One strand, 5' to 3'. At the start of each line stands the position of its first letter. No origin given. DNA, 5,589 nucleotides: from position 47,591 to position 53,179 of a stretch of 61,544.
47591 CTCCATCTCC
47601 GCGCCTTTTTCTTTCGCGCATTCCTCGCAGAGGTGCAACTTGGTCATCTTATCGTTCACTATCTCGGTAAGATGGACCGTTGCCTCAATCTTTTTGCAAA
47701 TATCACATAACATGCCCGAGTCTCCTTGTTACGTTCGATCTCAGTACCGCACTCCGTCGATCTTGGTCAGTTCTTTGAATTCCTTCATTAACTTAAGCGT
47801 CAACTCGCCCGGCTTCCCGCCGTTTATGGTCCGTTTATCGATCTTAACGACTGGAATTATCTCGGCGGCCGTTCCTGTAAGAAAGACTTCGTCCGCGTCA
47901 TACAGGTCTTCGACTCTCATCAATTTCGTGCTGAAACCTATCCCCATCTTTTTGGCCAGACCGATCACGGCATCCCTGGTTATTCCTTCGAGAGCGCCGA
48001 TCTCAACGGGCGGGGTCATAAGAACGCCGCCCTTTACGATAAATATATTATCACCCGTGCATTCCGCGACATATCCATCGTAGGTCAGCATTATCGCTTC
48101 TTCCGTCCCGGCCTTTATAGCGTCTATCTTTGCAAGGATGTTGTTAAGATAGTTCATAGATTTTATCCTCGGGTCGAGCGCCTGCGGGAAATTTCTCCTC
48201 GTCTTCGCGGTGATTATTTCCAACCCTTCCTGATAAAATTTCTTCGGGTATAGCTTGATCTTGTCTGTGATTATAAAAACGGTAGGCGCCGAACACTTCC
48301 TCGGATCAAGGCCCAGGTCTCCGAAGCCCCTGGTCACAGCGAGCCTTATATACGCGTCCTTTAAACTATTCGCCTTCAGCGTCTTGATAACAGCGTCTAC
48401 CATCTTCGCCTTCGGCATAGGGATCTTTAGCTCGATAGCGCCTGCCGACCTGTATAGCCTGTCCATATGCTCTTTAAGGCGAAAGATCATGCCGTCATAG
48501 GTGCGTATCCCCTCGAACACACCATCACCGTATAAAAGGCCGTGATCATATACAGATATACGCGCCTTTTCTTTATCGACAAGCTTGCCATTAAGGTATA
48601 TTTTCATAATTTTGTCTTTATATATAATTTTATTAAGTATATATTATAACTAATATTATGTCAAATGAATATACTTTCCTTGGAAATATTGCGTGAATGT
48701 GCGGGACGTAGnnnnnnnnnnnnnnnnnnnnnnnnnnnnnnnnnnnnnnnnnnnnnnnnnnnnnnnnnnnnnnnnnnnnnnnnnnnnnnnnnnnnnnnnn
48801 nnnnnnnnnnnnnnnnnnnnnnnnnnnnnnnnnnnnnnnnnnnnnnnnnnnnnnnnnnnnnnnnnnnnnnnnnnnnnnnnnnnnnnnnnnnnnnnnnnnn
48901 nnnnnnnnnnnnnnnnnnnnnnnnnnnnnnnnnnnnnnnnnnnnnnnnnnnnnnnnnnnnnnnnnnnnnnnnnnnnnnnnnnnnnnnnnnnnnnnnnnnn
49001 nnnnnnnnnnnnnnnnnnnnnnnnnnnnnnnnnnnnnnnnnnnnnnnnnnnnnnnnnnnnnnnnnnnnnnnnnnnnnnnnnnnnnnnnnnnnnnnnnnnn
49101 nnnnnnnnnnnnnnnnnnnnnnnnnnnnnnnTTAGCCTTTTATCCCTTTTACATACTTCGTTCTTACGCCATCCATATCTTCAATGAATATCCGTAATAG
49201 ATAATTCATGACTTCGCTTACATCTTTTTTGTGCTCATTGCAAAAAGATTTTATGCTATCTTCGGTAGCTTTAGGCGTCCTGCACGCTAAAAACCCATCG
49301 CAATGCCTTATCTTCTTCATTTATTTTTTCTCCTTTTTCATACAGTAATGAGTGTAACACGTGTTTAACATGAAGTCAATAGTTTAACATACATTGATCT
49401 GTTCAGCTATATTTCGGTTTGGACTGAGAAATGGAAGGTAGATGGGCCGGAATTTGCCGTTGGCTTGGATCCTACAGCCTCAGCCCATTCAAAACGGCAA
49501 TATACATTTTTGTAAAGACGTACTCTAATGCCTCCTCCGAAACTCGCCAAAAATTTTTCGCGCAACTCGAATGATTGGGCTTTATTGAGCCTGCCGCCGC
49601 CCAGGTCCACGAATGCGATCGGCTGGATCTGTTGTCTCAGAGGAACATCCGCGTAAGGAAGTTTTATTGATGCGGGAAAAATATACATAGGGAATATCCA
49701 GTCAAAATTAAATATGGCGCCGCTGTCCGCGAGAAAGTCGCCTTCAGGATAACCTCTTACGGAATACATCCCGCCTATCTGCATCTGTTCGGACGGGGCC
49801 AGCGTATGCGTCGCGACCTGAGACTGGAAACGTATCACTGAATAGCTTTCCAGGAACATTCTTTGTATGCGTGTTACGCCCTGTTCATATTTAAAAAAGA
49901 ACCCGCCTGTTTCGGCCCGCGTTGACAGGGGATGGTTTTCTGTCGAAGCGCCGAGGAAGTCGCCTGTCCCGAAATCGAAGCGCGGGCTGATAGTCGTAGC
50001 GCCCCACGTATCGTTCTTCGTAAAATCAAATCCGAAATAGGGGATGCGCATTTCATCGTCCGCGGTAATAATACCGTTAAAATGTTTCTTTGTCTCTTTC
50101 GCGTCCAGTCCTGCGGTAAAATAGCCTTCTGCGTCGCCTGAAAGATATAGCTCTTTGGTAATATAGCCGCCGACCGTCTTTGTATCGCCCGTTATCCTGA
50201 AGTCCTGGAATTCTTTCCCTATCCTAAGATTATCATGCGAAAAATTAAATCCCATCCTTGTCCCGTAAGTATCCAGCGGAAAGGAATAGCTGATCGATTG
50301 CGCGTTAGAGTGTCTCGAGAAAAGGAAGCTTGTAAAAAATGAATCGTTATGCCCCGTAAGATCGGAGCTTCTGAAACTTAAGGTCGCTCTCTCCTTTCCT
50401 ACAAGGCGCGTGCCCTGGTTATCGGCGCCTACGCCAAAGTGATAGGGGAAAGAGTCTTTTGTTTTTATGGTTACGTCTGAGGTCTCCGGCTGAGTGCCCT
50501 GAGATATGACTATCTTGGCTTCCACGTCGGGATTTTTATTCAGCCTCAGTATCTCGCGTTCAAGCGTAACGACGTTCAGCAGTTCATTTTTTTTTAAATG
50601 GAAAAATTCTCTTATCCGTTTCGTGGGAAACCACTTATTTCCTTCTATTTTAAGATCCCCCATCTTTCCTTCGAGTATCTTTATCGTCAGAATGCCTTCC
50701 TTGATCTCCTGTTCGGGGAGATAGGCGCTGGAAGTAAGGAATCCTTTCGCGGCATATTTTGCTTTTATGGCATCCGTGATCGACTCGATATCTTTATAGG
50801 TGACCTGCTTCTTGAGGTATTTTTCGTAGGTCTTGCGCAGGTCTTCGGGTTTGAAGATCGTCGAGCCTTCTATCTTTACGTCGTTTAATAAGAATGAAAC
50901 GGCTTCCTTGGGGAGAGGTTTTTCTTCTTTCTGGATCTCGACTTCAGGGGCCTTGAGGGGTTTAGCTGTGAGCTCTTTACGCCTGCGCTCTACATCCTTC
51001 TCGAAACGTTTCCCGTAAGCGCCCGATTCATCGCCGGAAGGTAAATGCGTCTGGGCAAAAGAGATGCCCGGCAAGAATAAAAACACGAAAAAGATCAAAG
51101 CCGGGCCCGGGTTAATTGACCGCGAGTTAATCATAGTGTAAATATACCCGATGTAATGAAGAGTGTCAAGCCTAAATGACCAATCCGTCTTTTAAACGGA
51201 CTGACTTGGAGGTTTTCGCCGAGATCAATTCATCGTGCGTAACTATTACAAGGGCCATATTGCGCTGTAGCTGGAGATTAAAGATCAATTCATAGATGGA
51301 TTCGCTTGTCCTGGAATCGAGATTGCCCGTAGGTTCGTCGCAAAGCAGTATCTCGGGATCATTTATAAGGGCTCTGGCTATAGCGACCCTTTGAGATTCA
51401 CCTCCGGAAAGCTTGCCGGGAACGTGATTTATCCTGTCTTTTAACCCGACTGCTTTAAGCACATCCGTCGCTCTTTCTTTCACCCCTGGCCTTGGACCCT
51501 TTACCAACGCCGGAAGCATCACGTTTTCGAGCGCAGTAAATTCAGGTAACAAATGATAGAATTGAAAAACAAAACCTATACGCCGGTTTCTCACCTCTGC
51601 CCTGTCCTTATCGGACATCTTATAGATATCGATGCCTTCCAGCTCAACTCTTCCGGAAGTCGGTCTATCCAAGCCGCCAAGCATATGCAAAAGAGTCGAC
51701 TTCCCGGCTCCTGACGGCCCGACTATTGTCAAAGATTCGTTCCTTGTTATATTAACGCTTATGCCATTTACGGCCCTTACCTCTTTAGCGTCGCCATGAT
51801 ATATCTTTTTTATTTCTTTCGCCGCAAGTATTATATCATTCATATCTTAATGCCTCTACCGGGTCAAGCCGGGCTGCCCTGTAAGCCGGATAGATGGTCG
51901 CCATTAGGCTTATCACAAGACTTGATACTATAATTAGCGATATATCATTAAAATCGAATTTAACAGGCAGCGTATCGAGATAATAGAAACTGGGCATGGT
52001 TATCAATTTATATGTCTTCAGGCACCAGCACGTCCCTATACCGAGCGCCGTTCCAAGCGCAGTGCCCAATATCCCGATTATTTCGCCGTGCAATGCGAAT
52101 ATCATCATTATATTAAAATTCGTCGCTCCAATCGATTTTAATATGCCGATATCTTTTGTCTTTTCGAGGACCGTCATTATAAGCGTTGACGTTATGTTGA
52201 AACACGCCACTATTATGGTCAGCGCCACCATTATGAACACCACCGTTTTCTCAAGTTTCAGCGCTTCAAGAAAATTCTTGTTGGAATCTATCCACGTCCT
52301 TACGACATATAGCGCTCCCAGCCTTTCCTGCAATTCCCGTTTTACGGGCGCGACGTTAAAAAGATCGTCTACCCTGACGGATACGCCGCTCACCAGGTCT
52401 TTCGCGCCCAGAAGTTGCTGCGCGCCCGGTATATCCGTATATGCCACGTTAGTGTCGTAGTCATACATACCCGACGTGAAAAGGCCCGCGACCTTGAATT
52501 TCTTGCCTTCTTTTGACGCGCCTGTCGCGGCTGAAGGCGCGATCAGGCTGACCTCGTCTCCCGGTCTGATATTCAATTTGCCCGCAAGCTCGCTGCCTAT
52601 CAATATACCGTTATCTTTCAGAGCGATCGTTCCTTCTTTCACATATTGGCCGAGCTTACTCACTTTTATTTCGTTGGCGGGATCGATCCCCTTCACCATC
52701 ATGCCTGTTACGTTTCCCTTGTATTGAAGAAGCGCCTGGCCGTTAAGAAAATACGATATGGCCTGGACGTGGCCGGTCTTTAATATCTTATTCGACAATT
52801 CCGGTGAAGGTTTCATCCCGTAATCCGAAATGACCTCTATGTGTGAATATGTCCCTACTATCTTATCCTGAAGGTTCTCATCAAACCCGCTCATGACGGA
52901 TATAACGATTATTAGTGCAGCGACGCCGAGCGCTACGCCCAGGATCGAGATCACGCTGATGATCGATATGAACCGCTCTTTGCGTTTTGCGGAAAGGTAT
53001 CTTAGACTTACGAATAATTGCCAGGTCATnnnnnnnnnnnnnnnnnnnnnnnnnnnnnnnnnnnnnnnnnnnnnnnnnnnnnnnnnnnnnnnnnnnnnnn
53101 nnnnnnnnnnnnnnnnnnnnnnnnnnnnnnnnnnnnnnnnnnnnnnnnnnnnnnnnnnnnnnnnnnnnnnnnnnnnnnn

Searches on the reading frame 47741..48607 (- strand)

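Call 61: search_protein_families(library=pfam, proteins=[window:47741-48607:-], max_evalue=0.0001)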
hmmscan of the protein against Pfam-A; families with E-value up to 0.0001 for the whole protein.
window:47741-48607:- (288 aa): 1 family
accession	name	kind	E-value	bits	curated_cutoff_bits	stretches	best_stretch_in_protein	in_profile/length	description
PF01063.24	Aminotran_4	-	1.2e-58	199.1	28.5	1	29-256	1-223/223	Amino-transferase class IV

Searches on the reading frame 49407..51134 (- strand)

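Call 60: search_protein_families(library=pfam, proteins=[window:49407-51134:-], max_evalue=0.00001)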
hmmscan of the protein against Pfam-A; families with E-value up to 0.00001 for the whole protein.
window:49407-51134:- (575 aa): 3 families
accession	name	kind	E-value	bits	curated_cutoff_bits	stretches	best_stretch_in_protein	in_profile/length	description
PF03865.19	ShlB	-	1.3e-27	97.6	22.7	1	218-537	2-310/311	Haemolysin secretion/activation protein ShlB/FhaC/HecB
PF08479.16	POTRA_2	-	2.3e-20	72.7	24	1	81-156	1-76/76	POTRA domain, ShlB-type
PF07244.20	POTRA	-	1.6e-09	38.7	21.3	0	84-156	4-79/79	Surface antigen variable number repeat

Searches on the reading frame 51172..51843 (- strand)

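Call 61: search_protein_families(library=pfam, proteins=[window:51172-51843:-], max_evalue=0.0001)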
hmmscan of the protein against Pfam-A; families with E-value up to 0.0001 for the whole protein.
window:51172-51843:- (223 aa): 2 families
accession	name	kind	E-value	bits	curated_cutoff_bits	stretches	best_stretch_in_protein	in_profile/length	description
PF00005.33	ABC_tran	-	3.4e-36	125.3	25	1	26-172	2-136/137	ABC transporter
PF13304.12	AAA_21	-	2.4e-05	25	27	0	142-207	235-302/304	AAA domain, putative AbiEii toxin, Type IV TA system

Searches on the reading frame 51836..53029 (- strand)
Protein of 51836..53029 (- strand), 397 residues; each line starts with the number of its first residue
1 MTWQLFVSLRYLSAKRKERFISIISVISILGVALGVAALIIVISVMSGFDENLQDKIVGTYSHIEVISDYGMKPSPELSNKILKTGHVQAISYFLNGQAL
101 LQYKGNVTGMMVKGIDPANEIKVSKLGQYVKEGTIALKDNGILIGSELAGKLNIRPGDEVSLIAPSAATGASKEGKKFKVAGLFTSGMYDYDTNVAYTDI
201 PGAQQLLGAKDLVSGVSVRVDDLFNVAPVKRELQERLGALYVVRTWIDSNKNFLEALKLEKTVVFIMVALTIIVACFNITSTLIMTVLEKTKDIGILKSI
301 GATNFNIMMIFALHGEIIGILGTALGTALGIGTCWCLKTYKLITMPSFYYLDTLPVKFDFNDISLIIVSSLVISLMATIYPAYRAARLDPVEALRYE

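Call 61: search_protein_families(library=pfam, proteins=[window:51836-53029:-], max_evalue=0.0001)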
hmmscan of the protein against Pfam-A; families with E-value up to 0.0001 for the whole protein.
window:51836-53029:- (397 aa): 2 families
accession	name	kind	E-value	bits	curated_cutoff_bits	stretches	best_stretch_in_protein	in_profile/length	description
PF02687.27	FtsX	-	6.4e-18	65.4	25.5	1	266-390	2-120/120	FtsX-like permease C-terminal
PF12704.14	MacB_PCD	-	1.4e-16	61.8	27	1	25-235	1-206/207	MacB-like periplasmic core domain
